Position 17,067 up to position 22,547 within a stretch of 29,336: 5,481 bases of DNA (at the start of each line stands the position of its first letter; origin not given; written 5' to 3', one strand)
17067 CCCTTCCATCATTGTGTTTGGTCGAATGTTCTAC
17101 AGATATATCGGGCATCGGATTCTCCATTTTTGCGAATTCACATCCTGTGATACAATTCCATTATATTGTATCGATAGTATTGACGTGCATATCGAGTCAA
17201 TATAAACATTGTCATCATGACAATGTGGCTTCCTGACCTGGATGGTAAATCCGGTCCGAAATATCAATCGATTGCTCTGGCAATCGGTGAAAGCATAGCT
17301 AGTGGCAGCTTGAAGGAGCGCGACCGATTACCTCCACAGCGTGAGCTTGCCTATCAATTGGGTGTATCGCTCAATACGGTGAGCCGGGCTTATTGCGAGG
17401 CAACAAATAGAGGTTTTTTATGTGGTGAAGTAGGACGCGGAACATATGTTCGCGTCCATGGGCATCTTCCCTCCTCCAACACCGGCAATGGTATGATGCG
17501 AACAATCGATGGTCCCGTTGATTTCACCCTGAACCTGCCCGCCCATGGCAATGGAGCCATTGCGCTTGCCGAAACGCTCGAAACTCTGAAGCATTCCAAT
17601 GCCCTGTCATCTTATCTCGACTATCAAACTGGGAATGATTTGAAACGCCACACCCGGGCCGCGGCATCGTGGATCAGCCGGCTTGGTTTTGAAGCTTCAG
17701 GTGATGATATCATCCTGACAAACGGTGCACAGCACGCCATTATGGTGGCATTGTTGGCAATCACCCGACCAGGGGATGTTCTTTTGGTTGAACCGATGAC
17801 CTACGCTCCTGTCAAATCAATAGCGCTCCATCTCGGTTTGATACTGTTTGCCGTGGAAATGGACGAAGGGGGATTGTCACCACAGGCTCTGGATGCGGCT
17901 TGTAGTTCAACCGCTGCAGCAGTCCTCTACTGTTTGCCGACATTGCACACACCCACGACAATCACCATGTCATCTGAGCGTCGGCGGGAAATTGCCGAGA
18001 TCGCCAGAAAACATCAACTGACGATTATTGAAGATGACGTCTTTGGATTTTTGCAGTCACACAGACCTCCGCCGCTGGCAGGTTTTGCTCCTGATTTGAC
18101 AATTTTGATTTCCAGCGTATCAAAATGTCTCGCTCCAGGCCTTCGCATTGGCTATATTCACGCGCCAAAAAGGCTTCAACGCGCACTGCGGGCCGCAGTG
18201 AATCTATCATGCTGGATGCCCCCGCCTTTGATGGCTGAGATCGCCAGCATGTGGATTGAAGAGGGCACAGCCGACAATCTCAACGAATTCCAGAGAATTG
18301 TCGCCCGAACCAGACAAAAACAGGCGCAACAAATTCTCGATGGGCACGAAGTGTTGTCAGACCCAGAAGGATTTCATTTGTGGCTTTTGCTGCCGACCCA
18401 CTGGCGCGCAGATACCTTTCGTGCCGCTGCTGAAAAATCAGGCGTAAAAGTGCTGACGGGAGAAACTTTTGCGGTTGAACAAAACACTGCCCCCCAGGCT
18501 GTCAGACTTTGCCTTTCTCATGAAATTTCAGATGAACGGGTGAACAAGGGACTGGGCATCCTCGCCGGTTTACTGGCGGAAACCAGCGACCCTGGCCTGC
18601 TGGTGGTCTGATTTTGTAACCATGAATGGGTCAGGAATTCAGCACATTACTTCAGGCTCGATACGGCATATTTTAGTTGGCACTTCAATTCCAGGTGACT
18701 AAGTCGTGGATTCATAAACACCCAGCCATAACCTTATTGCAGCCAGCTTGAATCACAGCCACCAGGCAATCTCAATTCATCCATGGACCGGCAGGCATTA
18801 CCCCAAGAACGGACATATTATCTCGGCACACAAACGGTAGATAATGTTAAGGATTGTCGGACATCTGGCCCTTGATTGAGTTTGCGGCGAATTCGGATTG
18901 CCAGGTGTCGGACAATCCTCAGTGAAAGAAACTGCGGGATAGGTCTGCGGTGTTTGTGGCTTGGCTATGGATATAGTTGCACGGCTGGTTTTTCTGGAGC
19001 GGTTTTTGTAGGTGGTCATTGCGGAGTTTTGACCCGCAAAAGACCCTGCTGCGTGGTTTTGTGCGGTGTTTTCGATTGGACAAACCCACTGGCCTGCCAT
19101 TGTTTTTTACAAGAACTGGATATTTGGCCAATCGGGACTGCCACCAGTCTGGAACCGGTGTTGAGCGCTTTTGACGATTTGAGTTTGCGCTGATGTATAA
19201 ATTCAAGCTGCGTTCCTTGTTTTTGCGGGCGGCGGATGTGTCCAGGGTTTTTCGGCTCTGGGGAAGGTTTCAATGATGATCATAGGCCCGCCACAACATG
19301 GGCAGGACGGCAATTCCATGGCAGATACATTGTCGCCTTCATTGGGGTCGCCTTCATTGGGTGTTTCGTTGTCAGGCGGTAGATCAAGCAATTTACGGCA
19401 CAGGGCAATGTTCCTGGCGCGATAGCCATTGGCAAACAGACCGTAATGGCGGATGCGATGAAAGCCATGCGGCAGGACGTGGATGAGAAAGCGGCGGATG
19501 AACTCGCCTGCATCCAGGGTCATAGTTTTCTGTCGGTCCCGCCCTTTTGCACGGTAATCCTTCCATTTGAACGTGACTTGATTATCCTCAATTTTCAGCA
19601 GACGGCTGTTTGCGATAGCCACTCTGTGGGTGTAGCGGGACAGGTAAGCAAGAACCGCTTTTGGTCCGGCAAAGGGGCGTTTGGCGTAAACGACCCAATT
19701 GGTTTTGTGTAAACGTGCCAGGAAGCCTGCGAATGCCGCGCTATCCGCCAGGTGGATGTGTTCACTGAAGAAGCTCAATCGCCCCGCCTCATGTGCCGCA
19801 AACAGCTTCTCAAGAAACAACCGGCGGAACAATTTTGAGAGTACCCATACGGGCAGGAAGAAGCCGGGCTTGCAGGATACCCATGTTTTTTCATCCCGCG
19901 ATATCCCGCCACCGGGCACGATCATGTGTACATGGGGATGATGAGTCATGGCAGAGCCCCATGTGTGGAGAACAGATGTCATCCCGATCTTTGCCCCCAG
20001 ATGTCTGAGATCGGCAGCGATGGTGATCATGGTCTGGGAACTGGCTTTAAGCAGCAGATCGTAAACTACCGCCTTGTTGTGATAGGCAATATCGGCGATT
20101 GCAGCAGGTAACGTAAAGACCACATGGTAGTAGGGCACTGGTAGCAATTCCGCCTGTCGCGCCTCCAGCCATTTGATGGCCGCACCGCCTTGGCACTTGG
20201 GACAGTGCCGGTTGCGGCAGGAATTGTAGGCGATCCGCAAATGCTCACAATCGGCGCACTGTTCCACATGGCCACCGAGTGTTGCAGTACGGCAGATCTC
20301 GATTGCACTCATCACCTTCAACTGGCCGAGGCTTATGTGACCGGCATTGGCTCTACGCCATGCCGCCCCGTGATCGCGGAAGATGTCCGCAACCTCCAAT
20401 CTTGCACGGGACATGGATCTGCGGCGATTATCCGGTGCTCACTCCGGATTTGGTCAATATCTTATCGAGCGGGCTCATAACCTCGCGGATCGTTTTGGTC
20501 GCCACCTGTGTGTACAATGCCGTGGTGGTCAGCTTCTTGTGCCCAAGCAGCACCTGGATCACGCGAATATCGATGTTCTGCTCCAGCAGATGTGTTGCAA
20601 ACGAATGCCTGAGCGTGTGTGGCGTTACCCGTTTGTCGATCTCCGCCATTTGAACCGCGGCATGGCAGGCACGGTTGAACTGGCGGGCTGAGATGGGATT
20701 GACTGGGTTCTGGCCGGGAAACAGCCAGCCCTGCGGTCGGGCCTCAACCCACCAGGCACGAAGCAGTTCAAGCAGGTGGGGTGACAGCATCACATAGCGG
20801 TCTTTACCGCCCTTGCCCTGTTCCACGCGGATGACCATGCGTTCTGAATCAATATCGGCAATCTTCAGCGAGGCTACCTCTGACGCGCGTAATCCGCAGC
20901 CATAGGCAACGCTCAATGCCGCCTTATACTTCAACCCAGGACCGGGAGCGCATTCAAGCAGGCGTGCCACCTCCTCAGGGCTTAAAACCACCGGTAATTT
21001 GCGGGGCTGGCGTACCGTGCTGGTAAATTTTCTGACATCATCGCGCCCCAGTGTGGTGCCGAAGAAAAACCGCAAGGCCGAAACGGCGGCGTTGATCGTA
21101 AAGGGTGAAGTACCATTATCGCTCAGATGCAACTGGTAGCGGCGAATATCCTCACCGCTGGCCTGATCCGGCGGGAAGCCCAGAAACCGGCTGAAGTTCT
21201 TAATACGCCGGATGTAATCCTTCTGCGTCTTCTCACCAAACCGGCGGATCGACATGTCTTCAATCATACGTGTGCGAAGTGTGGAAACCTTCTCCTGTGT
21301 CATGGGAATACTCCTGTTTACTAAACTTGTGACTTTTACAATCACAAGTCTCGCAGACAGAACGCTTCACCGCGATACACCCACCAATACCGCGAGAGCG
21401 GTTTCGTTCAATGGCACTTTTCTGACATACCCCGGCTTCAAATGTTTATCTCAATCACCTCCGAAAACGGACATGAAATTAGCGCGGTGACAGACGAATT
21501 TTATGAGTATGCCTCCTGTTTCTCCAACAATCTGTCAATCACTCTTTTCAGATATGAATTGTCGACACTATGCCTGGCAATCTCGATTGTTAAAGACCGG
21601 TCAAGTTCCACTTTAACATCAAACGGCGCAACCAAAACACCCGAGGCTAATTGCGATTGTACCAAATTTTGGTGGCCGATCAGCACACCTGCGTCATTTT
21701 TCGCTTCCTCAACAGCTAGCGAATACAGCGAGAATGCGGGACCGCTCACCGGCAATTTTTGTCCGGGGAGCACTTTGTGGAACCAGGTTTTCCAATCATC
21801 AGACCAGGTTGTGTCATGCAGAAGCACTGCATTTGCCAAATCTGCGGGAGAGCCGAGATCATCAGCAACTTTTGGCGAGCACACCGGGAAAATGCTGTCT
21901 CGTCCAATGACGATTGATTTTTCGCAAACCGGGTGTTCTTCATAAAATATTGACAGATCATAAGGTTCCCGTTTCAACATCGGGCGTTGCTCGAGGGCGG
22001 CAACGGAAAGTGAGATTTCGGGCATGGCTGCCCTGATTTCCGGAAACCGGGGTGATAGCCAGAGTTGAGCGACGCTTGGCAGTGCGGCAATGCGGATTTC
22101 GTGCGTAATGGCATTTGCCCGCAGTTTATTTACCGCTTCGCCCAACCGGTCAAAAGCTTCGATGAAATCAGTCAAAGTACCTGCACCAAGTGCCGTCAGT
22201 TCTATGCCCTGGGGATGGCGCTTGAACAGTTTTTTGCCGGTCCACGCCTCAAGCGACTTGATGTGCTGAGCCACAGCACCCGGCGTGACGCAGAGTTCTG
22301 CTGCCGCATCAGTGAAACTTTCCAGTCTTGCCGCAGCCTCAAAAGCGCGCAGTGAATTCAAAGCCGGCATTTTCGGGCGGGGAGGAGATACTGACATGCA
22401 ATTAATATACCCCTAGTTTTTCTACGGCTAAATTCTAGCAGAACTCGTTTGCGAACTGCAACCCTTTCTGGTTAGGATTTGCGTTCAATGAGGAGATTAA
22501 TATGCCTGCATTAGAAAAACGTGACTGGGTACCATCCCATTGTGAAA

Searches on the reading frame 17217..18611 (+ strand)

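Call 21: search_protein_families(library=pfam, proteins=[window:17217-18611:+])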
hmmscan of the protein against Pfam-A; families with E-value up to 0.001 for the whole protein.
window:17217-18611:+ (464 aa): 3 families
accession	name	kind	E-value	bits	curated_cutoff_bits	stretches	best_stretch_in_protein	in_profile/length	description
PF00155.27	Aminotran_1_2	-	5.7e-22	78.8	19.7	1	102-442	5-354/361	Aminotransferase class I and II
PF00392.27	GntR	-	1.5e-11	44.2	27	1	15-78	1-64/64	Bacterial regulatory proteins, gntR family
PF01041.23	DegT_DnrJ_EryC1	-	0.00091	19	19.8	0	166-273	43-145/360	DegT/DnrJ/EryC1/StrS aminotransferase family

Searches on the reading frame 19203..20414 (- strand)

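Call 21: search_protein_families(library=pfam, proteins=[window:19203-20414:-])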
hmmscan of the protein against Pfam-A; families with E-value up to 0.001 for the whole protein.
window:19203-20414:- (403 aa): 2 families
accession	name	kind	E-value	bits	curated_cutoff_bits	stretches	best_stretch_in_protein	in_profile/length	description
PF04986.18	Y2_Tnp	-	1.5e-67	227.6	20.9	1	144-329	1-178/183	Putative transposase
PF14319.11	Zn_Tnp_IS91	-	5.5e-33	113.3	26.3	1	11-102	1-90/90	Transposase zinc-binding domain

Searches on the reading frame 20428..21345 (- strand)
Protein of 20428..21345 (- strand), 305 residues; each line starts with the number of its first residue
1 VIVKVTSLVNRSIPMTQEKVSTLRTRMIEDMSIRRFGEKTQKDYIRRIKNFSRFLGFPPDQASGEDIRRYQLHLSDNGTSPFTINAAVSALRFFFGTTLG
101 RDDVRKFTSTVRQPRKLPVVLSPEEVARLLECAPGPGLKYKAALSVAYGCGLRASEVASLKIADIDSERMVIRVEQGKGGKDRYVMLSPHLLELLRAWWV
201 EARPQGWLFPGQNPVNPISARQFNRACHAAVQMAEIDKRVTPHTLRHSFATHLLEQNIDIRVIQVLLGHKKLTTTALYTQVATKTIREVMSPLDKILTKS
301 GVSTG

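Call 21: search_protein_families(library=pfam, proteins=[window:20428-21345:-])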
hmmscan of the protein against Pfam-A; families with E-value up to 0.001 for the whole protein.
window:20428-21345:- (305 aa): 3 families
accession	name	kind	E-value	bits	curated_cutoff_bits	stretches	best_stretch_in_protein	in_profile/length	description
PF00589.27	Phage_integrase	-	3e-44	151.3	27.1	1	120-283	2-170/172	Phage integrase family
PF13495.12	Phage_int_SAM_4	-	1.9e-15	57.4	27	1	23-102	1-82/85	Phage integrase, N-terminal SAM-like domain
PF02899.23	Phage_int_SAM_1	-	6.7e-05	23.5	22.3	1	35-95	13-76/83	Phage integrase, N-terminal SAM-like domain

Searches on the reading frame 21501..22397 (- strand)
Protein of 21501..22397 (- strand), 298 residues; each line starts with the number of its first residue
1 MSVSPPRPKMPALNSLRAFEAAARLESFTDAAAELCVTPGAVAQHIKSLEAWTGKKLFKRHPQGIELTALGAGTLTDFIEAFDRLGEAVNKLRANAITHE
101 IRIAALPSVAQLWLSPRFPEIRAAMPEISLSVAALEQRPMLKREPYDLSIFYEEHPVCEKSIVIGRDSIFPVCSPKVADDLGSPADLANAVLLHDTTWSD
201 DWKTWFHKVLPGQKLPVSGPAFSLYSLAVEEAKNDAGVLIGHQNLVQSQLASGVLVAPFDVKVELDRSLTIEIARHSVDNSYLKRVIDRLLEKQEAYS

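Call 21: search_protein_families(library=pfam, proteins=[window:21501-22397:-])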
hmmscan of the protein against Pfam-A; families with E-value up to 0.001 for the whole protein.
window:21501-22397:- (298 aa): 2 families
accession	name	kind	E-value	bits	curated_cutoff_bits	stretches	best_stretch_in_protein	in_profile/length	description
PF00126.33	HTH_1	-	3e-18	65.9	26.6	1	13-71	1-59/60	Bacterial regulatory helix-turn-helix protein, lysR family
PF03466.25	LysR_substrate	-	1.8e-14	54.1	28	1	98-293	5-207/209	LysR substrate binding domain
